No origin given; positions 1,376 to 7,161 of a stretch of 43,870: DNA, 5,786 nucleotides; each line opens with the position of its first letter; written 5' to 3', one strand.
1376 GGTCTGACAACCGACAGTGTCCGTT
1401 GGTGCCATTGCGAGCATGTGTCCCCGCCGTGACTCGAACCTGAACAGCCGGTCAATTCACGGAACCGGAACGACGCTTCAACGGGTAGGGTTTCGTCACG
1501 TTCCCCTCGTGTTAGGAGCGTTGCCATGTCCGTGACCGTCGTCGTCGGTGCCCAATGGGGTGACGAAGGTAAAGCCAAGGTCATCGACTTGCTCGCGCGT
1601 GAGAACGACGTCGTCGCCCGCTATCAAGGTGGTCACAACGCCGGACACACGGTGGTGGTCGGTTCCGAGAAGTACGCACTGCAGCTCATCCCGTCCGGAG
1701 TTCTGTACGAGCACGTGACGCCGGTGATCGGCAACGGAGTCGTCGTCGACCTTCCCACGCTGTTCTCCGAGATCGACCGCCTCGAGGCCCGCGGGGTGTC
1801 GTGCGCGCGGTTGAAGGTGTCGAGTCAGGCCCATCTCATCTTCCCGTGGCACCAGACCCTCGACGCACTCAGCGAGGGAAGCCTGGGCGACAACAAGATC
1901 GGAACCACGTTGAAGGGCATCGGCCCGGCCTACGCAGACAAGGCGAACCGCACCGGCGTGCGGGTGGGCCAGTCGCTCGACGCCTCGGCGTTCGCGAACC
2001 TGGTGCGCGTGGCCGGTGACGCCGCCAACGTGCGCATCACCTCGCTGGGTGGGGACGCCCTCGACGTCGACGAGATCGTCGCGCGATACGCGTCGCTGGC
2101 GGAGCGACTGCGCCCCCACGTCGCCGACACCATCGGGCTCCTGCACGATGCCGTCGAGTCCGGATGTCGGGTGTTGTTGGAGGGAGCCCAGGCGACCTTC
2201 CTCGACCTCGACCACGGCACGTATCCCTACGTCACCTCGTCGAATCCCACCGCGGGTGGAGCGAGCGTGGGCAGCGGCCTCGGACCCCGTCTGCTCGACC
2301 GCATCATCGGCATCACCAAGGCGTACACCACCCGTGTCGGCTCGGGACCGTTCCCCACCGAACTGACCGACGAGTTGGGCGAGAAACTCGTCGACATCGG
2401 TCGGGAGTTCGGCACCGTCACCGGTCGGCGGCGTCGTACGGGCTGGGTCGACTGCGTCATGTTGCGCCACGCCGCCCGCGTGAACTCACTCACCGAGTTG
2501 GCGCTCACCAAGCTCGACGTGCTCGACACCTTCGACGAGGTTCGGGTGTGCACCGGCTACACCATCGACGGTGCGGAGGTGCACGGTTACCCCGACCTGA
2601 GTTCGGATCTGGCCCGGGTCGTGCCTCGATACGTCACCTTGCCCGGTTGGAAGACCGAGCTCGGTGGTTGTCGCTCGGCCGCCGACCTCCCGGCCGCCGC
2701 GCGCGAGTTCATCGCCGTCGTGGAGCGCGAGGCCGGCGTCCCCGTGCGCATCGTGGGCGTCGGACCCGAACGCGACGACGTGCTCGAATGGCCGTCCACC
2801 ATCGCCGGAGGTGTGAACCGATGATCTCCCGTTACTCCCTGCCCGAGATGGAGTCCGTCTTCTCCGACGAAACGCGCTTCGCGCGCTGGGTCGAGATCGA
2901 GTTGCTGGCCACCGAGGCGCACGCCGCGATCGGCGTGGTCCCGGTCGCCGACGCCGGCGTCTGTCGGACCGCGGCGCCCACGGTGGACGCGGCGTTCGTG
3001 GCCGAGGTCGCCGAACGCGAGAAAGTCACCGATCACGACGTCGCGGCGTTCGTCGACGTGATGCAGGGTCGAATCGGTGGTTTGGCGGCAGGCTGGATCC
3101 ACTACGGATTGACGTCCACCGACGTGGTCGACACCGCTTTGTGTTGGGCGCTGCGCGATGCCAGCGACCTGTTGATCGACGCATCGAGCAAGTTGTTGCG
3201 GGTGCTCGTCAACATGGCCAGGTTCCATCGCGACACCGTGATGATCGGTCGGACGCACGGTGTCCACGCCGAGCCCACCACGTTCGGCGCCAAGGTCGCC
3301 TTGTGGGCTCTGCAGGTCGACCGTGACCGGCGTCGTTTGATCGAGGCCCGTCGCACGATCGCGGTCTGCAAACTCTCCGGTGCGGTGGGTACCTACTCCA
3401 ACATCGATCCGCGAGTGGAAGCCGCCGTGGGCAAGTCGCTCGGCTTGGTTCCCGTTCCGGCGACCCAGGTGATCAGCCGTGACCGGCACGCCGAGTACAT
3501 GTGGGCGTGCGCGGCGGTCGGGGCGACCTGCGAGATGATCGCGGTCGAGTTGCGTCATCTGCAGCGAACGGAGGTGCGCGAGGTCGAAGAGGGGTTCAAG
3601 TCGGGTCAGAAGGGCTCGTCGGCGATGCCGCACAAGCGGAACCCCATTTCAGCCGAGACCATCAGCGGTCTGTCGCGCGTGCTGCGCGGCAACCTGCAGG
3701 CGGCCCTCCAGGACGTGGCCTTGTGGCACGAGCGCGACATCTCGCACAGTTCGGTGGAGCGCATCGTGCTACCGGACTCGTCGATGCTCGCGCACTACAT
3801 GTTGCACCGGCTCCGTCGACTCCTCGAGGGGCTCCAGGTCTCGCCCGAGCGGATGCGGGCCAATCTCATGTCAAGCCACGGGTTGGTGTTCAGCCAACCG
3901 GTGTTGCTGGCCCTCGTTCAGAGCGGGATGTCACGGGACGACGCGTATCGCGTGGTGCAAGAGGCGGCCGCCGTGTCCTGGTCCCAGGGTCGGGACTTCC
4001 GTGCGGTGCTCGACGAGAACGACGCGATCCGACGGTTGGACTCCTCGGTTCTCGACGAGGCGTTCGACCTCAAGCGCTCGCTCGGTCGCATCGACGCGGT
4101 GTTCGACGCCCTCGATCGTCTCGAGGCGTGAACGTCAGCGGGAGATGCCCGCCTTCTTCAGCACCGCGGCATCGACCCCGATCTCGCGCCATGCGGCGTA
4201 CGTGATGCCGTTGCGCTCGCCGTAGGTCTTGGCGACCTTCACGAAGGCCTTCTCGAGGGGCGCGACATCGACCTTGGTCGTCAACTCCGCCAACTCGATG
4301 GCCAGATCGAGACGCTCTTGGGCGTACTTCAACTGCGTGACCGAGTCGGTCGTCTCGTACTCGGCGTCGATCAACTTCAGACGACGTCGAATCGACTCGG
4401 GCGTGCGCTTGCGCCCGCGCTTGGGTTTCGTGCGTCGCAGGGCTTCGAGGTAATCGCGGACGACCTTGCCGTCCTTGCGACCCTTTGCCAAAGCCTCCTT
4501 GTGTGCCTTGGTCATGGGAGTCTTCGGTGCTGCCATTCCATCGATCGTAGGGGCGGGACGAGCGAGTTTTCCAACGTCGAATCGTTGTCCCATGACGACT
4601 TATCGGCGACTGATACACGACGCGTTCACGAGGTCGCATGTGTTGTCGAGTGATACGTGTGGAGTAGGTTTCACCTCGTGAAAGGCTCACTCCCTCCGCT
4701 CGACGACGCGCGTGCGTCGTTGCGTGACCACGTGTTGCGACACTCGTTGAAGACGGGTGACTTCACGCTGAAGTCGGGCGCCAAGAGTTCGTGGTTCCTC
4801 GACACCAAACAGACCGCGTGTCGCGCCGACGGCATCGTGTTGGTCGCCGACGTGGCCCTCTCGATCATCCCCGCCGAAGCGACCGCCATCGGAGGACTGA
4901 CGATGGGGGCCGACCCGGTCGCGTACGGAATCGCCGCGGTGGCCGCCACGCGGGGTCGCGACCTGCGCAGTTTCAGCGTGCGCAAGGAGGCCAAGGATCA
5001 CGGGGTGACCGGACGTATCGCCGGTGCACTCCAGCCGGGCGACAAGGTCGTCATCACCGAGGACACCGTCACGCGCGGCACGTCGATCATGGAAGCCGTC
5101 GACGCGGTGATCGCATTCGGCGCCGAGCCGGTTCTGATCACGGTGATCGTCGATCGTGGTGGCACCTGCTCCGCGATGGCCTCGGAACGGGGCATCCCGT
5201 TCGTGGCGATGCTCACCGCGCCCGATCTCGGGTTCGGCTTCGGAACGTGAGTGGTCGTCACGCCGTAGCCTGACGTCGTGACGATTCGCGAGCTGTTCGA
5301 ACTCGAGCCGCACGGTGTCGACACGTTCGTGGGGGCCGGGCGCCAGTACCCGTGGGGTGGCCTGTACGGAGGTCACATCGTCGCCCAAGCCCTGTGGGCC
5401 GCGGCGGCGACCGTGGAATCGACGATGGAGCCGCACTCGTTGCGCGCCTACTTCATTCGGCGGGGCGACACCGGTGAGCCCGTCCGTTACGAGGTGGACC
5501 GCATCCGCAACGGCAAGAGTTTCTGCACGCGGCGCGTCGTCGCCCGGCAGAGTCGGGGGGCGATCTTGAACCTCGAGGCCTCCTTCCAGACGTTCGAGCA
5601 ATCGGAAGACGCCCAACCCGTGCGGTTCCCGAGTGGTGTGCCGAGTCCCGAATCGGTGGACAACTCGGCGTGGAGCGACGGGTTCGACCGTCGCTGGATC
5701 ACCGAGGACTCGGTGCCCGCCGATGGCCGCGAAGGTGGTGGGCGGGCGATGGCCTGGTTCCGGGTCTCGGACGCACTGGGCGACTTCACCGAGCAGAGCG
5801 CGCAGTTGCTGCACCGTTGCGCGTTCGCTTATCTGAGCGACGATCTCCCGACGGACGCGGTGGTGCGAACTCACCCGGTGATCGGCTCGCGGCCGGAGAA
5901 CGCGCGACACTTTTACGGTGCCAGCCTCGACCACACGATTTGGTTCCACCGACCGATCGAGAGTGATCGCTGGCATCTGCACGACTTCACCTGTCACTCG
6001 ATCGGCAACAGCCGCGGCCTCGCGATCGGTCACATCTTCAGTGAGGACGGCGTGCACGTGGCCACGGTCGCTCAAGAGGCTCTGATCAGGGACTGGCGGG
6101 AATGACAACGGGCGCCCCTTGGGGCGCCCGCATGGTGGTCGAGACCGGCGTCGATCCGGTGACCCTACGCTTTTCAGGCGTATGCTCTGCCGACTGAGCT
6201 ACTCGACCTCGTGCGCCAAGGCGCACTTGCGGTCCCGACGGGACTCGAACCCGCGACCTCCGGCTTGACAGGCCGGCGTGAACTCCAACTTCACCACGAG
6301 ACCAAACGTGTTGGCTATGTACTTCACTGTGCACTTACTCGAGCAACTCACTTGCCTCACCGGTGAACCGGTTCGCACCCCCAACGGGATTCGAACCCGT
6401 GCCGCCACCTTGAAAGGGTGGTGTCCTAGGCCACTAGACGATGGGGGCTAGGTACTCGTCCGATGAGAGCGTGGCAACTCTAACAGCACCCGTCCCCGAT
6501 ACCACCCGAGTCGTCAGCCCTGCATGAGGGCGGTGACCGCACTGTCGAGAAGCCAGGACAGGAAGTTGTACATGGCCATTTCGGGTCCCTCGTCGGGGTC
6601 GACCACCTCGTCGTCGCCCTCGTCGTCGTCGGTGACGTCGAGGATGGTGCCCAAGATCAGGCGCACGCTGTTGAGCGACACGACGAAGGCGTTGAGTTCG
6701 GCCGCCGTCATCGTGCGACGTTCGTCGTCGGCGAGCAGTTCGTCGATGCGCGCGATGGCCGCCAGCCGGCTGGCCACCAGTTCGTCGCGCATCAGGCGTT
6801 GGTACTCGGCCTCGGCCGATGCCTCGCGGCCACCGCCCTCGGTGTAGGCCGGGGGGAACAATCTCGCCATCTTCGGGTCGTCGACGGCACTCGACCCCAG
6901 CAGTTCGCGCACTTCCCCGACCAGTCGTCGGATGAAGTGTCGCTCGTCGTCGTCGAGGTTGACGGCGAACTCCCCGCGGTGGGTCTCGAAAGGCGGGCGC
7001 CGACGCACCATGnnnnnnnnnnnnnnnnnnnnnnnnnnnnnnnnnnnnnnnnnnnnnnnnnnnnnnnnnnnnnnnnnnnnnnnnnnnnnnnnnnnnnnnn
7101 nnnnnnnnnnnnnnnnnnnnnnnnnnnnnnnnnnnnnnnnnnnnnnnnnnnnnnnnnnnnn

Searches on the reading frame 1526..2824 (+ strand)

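Call 50: search_protein_families(library=pfam, proteins=[window:1526-2824:+], max_evalue=0.001)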
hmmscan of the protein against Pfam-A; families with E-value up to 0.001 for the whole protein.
window:1526-2824:+ (432 aa): 1 family
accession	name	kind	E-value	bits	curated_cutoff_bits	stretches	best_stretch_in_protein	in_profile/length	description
PF00709.27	Adenylsucc_synt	-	1.2e-171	571.5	27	1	5-419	1-415/416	Adenylosuccinate synthetase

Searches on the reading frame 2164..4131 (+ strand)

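Call 50: search_protein_families(library=pfam, proteins=[window:2164-4131:+], max_evalue=0.001)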
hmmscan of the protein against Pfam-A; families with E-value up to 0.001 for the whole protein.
window:2164-4131:+ (655 aa): 2 families
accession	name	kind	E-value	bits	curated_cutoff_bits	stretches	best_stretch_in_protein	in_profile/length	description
PF00206.25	Lyase_1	-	1.5e-50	172.8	27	1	227-507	8-310/312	Lyase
PF10397.14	ADSL_C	-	6.5e-20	71.7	32.7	1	573-649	1-78/79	Adenylosuccinate lyase C-terminus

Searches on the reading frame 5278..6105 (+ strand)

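Call 50: search_protein_families(library=pfam, proteins=[window:5278-6105:+], max_evalue=0.001)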
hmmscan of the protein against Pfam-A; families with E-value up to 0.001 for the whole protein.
window:5278-6105:+ (275 aa): 3 families
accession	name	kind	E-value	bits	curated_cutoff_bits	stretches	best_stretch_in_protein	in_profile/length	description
PF20789.3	4HBT_3C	-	6.9e-26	91.6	24.1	1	114-270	6-140/140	Acyl-CoA thioesterase C-terminal domain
PF02551.21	Acyl_CoA_thio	-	2.2e-20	73.3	21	1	174-267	43-130/132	Acyl-CoA thioesterase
PF13622.12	4HBT_3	-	9.8e-18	64.6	24.3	1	26-103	5-82/83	Acyl-CoA thioesterase N-terminal domain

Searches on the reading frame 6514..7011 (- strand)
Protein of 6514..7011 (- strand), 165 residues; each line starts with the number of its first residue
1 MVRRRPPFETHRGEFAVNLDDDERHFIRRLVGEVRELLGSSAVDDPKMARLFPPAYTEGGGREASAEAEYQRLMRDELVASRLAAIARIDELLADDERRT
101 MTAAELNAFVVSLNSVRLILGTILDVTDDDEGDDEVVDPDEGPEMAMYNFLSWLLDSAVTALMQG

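Call 50: search_protein_families(library=pfam, proteins=[window:6514-7011:-], max_evalue=0.001)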
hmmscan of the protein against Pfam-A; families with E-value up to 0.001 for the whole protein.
window:6514-7011:- (165 aa): 1 family
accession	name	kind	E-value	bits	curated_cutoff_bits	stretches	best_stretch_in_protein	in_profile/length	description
PF09438.16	DUF2017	-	8.7e-31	107.9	25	1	7-162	3-179/179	Domain of unknown function (DUF2017)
